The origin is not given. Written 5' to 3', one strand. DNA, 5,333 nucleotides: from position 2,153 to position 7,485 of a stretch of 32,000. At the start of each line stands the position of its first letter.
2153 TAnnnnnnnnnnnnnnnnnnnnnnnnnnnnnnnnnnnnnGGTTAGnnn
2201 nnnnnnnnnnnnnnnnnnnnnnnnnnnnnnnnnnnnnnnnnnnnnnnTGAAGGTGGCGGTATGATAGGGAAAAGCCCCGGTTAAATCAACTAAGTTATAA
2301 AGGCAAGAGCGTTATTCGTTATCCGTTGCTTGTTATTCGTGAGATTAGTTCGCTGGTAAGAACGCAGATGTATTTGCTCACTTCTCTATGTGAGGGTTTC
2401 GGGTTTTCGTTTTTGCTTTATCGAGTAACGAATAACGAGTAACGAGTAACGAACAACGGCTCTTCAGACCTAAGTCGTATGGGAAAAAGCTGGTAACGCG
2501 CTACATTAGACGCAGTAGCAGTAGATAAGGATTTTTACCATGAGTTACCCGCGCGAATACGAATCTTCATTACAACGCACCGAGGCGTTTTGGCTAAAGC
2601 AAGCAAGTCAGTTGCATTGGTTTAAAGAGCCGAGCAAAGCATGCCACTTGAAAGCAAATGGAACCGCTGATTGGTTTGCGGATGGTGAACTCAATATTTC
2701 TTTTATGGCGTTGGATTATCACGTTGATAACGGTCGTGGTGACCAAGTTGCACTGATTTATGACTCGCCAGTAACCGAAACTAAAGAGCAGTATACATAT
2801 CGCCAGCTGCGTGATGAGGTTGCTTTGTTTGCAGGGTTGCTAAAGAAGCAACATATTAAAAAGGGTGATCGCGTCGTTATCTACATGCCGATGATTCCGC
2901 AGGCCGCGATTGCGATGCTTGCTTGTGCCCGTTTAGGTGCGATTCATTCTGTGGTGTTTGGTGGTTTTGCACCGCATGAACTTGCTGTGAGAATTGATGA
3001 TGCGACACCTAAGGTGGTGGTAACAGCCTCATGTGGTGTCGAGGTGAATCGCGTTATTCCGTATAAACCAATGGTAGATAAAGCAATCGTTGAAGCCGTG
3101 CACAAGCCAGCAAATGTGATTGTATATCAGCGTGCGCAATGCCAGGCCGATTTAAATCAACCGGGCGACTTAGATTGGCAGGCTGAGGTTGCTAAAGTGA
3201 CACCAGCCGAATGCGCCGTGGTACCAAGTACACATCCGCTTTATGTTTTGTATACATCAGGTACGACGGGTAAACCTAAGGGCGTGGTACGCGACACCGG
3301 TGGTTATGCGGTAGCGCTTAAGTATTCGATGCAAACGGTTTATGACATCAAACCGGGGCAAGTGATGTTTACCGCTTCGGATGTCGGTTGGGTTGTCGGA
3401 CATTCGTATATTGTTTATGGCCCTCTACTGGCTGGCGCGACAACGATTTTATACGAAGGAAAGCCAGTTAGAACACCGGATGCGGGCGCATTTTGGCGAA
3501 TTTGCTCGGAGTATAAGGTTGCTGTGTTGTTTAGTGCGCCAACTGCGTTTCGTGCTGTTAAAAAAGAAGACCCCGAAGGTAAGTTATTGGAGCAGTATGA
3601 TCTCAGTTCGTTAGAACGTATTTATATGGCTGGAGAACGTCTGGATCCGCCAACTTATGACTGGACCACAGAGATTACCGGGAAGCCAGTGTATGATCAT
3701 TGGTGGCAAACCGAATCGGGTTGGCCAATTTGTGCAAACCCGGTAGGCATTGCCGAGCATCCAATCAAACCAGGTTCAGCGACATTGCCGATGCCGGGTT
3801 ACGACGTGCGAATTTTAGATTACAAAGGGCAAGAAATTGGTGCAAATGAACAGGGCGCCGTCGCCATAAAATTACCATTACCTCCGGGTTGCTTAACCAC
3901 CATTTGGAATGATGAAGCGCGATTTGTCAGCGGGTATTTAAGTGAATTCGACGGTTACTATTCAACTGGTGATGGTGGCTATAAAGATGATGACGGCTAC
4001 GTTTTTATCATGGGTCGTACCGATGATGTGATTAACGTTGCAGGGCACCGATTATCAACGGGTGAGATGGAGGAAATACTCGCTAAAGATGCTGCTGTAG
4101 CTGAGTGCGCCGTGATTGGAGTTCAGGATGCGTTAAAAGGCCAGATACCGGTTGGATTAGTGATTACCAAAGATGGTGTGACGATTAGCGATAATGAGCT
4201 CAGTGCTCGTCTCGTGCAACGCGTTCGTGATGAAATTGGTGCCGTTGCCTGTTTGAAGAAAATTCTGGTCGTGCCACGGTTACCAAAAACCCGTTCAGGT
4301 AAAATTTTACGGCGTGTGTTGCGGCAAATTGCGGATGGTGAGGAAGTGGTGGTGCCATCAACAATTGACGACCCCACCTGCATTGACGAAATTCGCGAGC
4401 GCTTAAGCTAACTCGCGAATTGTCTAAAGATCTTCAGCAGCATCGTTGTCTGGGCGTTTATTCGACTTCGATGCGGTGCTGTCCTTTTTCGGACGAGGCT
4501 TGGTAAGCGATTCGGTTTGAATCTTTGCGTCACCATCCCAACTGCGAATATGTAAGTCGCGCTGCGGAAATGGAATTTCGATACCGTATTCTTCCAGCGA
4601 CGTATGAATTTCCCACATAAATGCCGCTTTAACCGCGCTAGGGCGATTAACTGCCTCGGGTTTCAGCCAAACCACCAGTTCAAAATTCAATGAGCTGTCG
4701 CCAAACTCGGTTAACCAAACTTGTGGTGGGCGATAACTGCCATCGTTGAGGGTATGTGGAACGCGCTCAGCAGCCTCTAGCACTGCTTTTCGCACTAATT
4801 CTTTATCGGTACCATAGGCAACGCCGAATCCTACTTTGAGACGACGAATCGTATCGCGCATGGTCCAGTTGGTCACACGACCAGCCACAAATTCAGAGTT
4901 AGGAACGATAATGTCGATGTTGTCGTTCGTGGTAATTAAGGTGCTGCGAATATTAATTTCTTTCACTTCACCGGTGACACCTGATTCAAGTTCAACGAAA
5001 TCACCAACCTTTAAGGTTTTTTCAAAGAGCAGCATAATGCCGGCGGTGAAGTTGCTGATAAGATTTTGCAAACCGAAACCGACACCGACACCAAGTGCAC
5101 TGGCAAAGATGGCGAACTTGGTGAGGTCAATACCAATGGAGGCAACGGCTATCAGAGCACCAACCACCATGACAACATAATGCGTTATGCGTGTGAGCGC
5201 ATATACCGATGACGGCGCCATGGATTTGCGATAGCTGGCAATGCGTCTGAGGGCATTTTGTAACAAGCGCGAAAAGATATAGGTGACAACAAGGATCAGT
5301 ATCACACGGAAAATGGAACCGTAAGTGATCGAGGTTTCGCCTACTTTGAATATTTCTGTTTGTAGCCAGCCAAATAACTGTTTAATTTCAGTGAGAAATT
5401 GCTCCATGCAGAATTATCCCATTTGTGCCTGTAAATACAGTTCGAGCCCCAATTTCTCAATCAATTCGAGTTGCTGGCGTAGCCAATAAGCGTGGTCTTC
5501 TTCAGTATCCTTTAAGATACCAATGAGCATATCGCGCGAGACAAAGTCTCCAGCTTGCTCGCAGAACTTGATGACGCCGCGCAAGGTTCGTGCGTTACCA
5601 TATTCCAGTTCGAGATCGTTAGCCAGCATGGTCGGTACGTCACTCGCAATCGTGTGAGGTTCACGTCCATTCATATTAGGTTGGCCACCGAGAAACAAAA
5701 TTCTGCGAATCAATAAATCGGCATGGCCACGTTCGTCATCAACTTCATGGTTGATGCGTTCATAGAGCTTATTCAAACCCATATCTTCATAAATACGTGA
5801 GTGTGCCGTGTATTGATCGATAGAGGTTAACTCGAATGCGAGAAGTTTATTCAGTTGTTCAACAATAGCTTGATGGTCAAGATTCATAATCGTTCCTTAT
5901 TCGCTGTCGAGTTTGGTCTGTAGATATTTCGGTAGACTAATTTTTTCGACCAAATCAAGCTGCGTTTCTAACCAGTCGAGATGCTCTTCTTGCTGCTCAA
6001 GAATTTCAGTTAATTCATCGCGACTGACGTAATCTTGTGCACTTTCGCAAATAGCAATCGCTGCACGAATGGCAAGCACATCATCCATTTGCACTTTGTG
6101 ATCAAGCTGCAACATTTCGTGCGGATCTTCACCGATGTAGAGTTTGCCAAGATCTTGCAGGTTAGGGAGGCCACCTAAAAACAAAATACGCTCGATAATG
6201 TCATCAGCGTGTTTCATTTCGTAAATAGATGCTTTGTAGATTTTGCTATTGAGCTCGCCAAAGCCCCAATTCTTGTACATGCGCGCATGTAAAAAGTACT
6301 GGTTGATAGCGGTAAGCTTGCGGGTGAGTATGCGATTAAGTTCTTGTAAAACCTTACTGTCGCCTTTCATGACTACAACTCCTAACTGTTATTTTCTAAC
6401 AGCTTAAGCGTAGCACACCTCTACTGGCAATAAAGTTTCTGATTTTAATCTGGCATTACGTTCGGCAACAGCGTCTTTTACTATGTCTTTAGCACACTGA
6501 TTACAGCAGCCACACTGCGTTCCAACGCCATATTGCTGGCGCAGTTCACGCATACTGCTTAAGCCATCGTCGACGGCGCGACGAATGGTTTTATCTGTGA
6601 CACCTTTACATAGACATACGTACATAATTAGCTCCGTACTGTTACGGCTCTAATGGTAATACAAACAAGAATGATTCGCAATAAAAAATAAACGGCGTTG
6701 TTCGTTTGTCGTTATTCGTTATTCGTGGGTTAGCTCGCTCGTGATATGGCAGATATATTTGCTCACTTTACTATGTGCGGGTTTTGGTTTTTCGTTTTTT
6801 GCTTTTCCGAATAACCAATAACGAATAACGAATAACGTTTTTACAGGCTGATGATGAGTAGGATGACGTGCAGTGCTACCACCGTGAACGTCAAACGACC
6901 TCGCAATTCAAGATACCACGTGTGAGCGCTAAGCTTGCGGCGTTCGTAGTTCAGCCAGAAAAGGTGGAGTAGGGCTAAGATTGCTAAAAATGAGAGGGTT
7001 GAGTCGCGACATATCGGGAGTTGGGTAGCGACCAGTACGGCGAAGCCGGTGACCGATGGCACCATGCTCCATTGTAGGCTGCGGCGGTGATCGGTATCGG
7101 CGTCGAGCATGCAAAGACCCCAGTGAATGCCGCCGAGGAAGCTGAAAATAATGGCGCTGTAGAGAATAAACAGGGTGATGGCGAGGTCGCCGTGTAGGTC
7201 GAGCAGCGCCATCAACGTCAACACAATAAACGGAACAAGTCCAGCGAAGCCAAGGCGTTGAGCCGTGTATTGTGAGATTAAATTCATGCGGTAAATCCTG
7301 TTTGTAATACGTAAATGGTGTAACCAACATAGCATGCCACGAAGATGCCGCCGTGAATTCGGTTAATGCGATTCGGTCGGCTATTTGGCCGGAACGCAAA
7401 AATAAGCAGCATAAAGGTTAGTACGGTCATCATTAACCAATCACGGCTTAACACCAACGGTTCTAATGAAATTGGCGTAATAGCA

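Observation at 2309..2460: Family of palindromic intergenic elements with arms built from 7-nt units; copy 1 lies in a divergent promoter region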

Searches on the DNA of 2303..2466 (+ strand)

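Call 89: search_dna_similar(query=window:2303-2466:+, collection=plasmids, mode=distant, max_evalue=0.01, max_rows=10)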
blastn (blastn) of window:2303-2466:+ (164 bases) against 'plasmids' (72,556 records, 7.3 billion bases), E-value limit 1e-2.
No match.

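Call 90: search_dna_similar(query=window:2303-2466:+, collection=phages, mode=distant, max_evalue=0.01, max_rows=10)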
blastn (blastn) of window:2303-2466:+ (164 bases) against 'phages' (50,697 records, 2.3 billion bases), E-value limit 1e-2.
No match.

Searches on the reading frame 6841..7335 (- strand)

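Call 25: search_protein_families(library=pfam, proteins=[window:6841-7335:-])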
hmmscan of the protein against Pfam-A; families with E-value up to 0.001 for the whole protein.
window:6841-7335:- (164 aa): 1 family
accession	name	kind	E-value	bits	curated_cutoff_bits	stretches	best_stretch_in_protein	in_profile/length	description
PF11911.13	DUF3429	-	1.9e-25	90.2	39.1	1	24-160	4-143/144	Protein of unknown function (DUF3429)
